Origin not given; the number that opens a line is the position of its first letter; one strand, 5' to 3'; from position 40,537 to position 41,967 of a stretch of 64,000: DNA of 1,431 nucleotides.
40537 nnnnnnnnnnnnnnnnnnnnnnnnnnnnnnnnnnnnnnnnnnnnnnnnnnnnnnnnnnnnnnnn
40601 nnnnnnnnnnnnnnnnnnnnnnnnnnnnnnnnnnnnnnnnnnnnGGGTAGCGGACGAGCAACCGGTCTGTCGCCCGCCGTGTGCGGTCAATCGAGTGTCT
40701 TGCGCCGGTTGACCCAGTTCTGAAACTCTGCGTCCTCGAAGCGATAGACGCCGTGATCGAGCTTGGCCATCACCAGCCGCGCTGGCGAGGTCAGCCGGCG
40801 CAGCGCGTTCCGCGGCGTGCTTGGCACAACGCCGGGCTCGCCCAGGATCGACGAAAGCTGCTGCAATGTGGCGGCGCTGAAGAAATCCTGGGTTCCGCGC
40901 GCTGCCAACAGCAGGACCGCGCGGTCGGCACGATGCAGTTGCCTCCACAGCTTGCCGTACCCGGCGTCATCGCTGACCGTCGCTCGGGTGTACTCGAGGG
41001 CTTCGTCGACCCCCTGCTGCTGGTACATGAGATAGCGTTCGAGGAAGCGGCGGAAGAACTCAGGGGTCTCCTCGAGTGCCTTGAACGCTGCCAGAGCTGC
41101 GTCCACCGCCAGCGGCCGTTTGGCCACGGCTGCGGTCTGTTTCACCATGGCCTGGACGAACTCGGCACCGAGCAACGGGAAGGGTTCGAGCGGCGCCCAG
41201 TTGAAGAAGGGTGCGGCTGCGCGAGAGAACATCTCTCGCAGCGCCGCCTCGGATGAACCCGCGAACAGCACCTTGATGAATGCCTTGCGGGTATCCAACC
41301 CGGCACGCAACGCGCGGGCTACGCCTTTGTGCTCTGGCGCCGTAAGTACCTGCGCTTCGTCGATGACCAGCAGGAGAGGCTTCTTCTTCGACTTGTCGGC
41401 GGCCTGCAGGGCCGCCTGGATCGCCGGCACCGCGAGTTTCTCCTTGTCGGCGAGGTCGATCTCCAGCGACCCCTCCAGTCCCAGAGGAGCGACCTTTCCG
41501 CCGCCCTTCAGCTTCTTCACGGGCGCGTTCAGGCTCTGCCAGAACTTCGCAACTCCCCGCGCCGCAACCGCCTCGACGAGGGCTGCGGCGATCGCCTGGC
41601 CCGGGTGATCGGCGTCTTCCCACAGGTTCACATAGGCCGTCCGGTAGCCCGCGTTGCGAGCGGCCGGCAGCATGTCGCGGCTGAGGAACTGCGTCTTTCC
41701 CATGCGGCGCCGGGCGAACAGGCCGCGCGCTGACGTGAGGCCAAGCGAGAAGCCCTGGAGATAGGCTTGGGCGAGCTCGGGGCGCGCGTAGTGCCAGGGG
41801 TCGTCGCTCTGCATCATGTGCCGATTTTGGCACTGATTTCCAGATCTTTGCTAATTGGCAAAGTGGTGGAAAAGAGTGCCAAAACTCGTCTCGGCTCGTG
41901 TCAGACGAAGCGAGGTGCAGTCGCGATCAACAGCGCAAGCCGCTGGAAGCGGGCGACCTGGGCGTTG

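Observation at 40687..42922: Accessory patch abutting the rpoC terminator: ATPase_2 gene, ISAzo13 transposase relic, and DUF1778-GNAT toxin-antitoxin pair with a perfect palindromic operator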

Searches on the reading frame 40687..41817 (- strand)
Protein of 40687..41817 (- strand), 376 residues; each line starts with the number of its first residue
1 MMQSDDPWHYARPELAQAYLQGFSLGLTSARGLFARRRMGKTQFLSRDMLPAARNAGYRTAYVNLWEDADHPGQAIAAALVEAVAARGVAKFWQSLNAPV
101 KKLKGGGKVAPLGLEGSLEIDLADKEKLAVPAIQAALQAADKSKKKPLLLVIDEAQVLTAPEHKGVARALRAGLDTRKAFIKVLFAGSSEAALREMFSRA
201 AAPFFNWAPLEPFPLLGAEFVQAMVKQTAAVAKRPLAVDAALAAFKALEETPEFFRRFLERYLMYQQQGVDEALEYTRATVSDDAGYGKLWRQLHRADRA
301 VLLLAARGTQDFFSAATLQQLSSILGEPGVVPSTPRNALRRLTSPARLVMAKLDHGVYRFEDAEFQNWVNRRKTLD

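Call 3: search_protein_families(library=pfam, proteins=[window:40687-41817:-], max_evalue=0.1)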
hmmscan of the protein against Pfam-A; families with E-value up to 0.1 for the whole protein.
window:40687-41817:- (376 aa): 4 families
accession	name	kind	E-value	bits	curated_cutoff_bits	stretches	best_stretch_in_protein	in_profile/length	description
PF13401.12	AAA_22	-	0.00033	21.4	27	1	38-191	15-126/130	AAA domain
PF13173.12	AAA_14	-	0.00089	19.7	27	1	120-195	35-105/129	AAA domain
PF01637.24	ATPase_2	-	0.0083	16.4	33.2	1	36-197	28-164/225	ATPase domain predominantly from Archaea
PF19821.5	Phage_capsid_2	-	0.017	14.8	25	1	214-287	131-201/293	Phage capsid protein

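Call 4: search_protein_families(library=ncbifam, proteins=[window:40687-41817:-], max_evalue=0.1)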
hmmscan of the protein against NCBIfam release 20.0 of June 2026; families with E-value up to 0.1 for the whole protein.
window:40687-41817:- (376 aa): 0 families

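Call 9: search_protein_families(library=padloc, proteins=[window:40687-41817:-], max_evalue=0.1)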
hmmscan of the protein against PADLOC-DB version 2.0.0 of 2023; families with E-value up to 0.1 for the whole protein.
window:40687-41817:- (376 aa): 2 families
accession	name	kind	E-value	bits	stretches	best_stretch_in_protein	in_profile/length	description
PDLC04140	mad8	-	0.0039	14.8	1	126-193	172-237/314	mads_8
PDLC04791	PDC-S01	-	0.023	11.4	1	133-195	67-127/395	-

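Call 12: find_encoding_contigs(protein=window:40687-41817:-, flank=10000, max_places=10)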
Protein window:40687-41817:- (376 aa): 3 contigs read that carry it; 3 places shown.
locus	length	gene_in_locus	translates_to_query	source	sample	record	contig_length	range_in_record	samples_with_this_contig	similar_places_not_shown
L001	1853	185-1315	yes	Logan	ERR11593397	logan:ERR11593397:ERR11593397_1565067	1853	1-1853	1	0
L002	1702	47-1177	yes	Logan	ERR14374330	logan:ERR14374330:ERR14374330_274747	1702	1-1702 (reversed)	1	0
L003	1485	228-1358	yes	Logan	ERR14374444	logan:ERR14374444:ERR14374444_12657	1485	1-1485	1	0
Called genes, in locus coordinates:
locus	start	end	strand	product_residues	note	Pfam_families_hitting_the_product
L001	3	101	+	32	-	?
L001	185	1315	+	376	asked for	-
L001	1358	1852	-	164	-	?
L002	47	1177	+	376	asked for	-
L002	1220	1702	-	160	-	?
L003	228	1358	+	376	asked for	-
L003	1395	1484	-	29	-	?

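Call 13: find_homologous_proteins(query=window:40687-41817:-)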
Query window:40687-41817:- (376 aa): 857 proteins with E <= 0.001 among 8000 candidates; the best 120 are listed.
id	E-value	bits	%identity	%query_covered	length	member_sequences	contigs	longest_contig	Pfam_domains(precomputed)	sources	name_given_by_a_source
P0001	3.3e-241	817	100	100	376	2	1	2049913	-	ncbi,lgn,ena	-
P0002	4.7e-224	761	93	100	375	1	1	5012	-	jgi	jgi:hypothetical protein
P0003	6.6e-220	747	90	100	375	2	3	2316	-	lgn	-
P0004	5.1e-189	646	77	100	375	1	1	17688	-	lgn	-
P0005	8.2e-168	576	70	100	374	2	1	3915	-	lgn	-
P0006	1.8e-166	572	69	100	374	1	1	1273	PF13401.13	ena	-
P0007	2.6e-166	571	69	100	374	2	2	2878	-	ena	-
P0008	9.2e-166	569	69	100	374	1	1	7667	-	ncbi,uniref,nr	ncbi:hypothetical protein [Rhodoferax sp.]|uniref:hypothetical protein n=1 Tax=Rhodoferax sp. TaxID=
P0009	6.0e-165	567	68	100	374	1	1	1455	-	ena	-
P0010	6.6e-165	567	69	100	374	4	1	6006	-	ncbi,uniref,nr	ncbi:hypothetical protein [Rhodoferax sp.]|uniref:hypothetical protein n=1 Tax=Rhodoferax sp. TaxID=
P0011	1.1e-164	566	69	100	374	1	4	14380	-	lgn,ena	-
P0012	3.4e-164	564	68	100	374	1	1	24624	-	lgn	-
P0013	6.8e-164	563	68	100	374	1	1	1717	-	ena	-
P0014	7.1e-164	563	68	100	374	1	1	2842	-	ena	-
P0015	8.1e-164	563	68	100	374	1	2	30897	-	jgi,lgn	jgi:hypothetical protein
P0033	6.7e-162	557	68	100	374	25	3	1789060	-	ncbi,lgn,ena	ncbi:MAG: hypothetical protein WAW46_14930 [Polaromonas sp.]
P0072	1.2e-158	546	67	100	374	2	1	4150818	-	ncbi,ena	-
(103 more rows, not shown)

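Call 14: find_encoding_contigs(protein=P0004, flank=8000, max_places=3)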
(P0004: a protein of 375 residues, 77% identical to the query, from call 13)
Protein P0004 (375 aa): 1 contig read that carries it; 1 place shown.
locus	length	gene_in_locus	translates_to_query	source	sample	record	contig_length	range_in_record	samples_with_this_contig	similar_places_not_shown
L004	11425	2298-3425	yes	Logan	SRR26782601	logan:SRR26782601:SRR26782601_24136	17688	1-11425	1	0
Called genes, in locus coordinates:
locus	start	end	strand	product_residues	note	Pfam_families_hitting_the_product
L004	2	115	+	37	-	?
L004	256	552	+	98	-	-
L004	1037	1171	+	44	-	-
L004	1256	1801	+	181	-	PF27025:DUF8336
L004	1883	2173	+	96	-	-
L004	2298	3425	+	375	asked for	-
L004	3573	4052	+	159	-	-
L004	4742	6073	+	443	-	PF00126:HTH_1 (weak)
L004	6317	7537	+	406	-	-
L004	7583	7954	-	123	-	-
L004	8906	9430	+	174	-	-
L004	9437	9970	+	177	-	-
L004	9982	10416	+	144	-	-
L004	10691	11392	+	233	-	-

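Call 15: find_encoding_contigs(protein=P0033, flank=8000, max_places=3)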
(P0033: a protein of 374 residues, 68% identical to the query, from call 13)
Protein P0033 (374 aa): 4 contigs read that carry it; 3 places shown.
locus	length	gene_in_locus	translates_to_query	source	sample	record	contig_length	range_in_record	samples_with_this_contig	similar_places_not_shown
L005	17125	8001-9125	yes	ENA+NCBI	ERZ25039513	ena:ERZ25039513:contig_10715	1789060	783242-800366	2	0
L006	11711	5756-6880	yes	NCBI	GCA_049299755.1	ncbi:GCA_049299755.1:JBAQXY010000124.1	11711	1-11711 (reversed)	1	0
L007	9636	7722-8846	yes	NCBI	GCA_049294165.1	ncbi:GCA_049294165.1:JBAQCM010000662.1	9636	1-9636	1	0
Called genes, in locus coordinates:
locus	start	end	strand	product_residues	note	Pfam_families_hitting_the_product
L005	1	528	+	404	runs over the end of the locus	PF00109:ketoacyl-synt, PF02801:Ketoacyl-synt_C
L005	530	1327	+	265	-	PF13723:Ketoacyl-synt_2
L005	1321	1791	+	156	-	PF22817:ApeP-like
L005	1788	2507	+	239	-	PF00106:adh_short, PF01370:Epimerase, PF08659:KR, PF13561:adh_short_C2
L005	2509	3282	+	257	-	PF01209:Ubie_methyltran, PF13489:Methyltransf_23, PF08241:Methyltransf_11, PF08242:Methyltransf_12, PF13649:Methyltransf_25, PF13847:Methyltransf_31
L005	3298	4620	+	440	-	PF00999:Na_H_Exchanger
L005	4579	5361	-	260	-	PF00535:Glycos_transf_2, PF13641:Glyco_tranf_2_3 (faint)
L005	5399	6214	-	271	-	PF01553:Acyltransferase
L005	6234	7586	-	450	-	PF00890:FAD_binding_2 (weak), PF01266:DAO (weak), PF01494:FAD_binding_3, PF04820:Trp_halogenase, PF12831:FAD_oxidored, PF13450:NAD_binding_8, PF01266:DAO (weak), PF04820:Trp_halogenase, +1 more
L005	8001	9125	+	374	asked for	-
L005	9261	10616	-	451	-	PF00296:Bac_luciferase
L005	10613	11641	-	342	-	PF12974:Phosphonate-bd, PF09084:NMT1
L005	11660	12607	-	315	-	PF13379:NMT1_2, PF09084:NMT1, PF12974:Phosphonate-bd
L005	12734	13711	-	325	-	PF02826:2-Hacid_dh_C, PF03446:NAD_binding_2 (weak)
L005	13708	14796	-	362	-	PF00296:Bac_luciferase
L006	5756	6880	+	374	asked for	-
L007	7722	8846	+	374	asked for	-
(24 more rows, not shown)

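Call 16: find_encoding_contigs(protein=P0072, flank=8000, max_places=3)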
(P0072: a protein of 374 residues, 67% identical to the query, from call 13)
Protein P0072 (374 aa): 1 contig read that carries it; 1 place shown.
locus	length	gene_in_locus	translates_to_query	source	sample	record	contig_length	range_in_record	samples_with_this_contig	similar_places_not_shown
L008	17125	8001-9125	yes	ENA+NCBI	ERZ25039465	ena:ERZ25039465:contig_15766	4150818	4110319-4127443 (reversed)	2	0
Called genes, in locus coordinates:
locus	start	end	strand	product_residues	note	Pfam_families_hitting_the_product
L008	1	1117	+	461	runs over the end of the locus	PF07992:Pyr_redox_2, PF13738:Pyr_redox_3, PF00070:Pyr_redox, PF02852:Pyr_redox_dim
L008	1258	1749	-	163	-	PF14534:DUF4440, PF12680:SnoaL_2 (faint)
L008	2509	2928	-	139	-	PF00903:Glyoxalase, PF12681:Glyoxalase_2 (faint), PF22677:Ble-like_N (faint)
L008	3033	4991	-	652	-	PF02129:Peptidase_S15, PF00326:Peptidase_S9 (weak), PF00561:Abhydrolase_1, PF12146:Hydrolase_4 (faint), PF08530:PepX_C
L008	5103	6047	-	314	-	PF12697:Abhydrolase_6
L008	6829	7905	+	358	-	PF00589:Phage_integrase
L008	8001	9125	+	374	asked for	-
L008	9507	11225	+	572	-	PF13188:PAS_8 (faint), PF00989:PAS (weak), PF08447:PAS_3, PF08448:PAS_4 (weak), PF13426:PAS_9, PF08448:PAS_4, PF02518:HATPase_c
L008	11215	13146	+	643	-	PF00072:Response_reg (weak), PF00990:GGDEF, PF00563:EAL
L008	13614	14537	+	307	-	PF11231:DUF3034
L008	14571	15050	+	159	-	PF01152:Bac_globin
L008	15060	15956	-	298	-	PF24575:TPR_Slam (faint), PF07719:TPR_2 (faint), PF13428:TPR_14 (faint), PF13432:TPR_16 (faint), PF14559:TPR_19 (faint), PF00515:TPR_1 (faint)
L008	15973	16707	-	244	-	-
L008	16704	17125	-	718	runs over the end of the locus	PF00069:Pkinase, PF07714:PK_Tyr_Ser-Thr, PF01163:RIO1 (faint), PF03109:ABC1, PF01636:APH (weak), PF03781:FGE-sulfatase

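Call 53: find_encoding_contigs(protein=P0002, flank=5000, max_places=3)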
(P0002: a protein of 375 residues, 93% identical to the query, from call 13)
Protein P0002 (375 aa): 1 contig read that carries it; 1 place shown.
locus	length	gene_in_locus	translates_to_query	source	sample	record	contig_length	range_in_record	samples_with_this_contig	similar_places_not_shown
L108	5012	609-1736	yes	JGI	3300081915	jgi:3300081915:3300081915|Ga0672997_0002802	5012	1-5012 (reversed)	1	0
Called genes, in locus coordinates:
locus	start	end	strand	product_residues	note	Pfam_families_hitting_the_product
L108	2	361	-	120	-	?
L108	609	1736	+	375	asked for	-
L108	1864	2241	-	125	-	-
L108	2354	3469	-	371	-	PF00578:AhpC-TSA, PF08534:Redoxin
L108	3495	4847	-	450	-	PF00144:Beta-lactamase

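Call 54: find_encoding_contigs(protein=P0003, flank=5000, max_places=4)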
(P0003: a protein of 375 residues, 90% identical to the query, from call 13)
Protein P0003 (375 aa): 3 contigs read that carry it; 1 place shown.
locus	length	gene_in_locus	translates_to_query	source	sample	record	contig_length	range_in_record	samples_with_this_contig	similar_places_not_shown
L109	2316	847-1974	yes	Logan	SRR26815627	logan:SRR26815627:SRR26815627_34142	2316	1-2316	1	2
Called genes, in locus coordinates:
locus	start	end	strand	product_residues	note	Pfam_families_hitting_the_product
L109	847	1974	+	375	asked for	-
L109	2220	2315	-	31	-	?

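Call 57: search_protein_representatives(protein=window:40687-41817:-)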
Query: 376 residues. Proteins with E-value up to 0.001 (for the whole library): 1052; up to 1e-10: 569; up to 1e-30: 133. The best 150 are listed.
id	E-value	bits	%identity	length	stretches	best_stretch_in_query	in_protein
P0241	4.5e-103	361.5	52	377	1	6-369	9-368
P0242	7.8e-96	337.7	47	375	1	4-372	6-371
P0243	5.2e-81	289.0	43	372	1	4-371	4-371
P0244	2.6e-76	273.5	43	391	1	6-369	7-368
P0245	5.1e-76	272.6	44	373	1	5-370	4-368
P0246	7.8e-76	272.0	50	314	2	189-371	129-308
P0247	3.3e-75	269.9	43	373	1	6-371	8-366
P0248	1.1e-74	268.1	42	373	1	5-370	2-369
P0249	9.1e-69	248.7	45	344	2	145-372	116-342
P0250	3.6e-67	243.5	43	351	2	128-373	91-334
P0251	2.7e-66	240.6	40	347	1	23-371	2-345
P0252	2.8e-57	210.9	69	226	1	82-242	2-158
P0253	1.5e-54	201.9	44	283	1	96-369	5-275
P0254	1.9e-54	201.6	49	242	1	143-370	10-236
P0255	2.0e-54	201.6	35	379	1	5-371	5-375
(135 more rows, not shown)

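Call 59: search_protein_families(library=pfam, alignment_id=A2, max_evalue=0.01)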
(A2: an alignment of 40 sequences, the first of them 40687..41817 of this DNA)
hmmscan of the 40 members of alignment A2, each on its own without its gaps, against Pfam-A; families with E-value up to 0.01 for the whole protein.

A. member 1, window:40687-41817:- (376 aa): 3 families
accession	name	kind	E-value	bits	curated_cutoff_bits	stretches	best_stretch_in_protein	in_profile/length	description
PF13401.12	AAA_22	-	0.00033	21.4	27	1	38-191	15-126/130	AAA domain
PF13173.12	AAA_14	-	0.00089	19.7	27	0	120-195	35-105/129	AAA domain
PF01637.24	ATPase_2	-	0.0083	16.4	33.2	0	36-197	28-164/225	ATPase domain predominantly from Archaea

B. families by the number of members that match (of 40 scanned): 8 families
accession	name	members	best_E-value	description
PF13173.12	AAA_14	39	6.4e-08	AAA domain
PF13401.12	AAA_22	34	5.2e-07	AAA domain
PF01637.24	ATPase_2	31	3.5e-11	ATPase domain predominantly from Archaea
PF13191.12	AAA_16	13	2.9e-09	AAA ATPase domain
PF14516.12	AAA_35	7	6.2e-06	AAA-like domain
PF00004.35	AAA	5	0.0009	ATPase family associated with various cellular activities (AAA)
PF24883.2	NPHP3_N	1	0.00033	Nephrocystin 3, N-terminal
PF07693.20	KAP_NTPase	1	0.0043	KAP family P-loop domain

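Call 60: search_solved_structures(query=A2, max_evalue=1, show_alignments=1)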
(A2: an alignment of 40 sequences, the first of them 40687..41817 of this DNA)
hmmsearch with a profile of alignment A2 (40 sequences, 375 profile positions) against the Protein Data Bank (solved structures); distinct sequences matched with E-value up to 1: 9.
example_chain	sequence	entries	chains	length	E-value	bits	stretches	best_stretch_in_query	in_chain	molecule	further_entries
2fna_A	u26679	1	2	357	0.00059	22.2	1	91-207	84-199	Conserved hypothetical protein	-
4uos_A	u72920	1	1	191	0.0075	18.6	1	248-345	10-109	DESIGNED HELICAL BUNDLE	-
8eoz_B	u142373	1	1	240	0.04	16.2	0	220-287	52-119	C3HR3_4r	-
7jgr_G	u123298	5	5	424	0.044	16.1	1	77-163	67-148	Cell division control protein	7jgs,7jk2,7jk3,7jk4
8glu_G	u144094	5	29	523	0.25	13.5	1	129-162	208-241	Transposon Tn7 transposition protein TnsC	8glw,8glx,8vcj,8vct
7fby_A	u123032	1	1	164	0.26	13.5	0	294-352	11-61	Transcriptional regulatory protein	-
9w4v_A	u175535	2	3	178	0.36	13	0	294-352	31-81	Uncharacterized HTH-type transcriptional regulator PH0140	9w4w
7mbw_A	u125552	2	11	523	0.6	12.3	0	129-162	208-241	Transposon Tn7 transposition protein TnsC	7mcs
4r1h_A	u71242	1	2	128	0.74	12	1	297-362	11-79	Lmo0741 protein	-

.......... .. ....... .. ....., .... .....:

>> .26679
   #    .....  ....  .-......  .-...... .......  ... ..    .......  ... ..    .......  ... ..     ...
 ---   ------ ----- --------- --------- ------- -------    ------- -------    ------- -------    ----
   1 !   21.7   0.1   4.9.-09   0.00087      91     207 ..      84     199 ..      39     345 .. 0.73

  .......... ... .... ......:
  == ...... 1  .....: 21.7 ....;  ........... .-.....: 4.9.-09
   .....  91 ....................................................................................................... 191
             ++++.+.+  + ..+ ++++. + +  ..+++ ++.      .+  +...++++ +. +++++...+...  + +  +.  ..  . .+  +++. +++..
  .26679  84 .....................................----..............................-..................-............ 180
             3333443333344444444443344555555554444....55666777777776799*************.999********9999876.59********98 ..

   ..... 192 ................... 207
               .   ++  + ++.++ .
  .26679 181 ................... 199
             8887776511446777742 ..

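Call 70: search_protein_families(library=pfam, proteins=[L108:2-361:-, L108:1864-2241:-], max_evalue=0.01)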
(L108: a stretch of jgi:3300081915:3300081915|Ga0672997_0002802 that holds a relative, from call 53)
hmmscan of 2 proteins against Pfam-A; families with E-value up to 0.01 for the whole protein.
L108:2-361:- (120 aa): 2 families
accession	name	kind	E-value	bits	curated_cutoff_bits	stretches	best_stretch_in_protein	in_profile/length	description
PF12802.13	MarR_2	-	0.00037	21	27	1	9-63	4-57/61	MarR family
PF12840.13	HTH_20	-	0.0039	17.6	27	1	13-58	7-50/51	Helix-turn-helix domain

L108:1864-2241:- (125 aa): 0 families

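Call 71: predict_structure(alignment_id=A3)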
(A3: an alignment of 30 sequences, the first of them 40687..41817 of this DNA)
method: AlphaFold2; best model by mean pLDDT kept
length: 376 residues; sequences in the alignment: 30
mean_pLDDT: 67.9   pTM: 0.53
mean pLDDT of the five models: 67.9, 66.7, 66.0, 64.3, 57.3
residues with pLDDT >= 90: 10; 70-90: 192; 50-70: 105; < 50: 69
segments of 3 or more residues with pLDDT < 50: 1-4, 32-39, 98-120, 200-203, 205-214, 351-361, 373-376
pLDDT, mean of each block of 10 residues (from residue 1): 44 67 57 48 77 88 76 84 69 56 31 35 67 83 82 83 83 72 75 67 46 57 72 83 87 78 79 86 63 76 60 77 80 77 61 41 58 44
secondary structure, 60 per line:
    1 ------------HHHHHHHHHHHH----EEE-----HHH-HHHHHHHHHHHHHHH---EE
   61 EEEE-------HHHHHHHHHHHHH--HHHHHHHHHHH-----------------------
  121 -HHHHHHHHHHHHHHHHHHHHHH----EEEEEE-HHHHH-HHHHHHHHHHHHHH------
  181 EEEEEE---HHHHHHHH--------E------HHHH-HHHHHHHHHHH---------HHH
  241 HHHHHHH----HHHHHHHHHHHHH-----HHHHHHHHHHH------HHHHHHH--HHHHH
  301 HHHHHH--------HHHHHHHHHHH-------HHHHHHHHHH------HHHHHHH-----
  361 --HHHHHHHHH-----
elements in order: H13-24 E29-31 H41-55 E59-64 H72-84 H87-97 H122-143 E148-153 H155-159 H161-174 E181-186 H190-197 H213-216 H218-228 H238-247 H252-264 H270-280 H287-293 H296-306 H315-325 H333-342 H349-355 H363-371
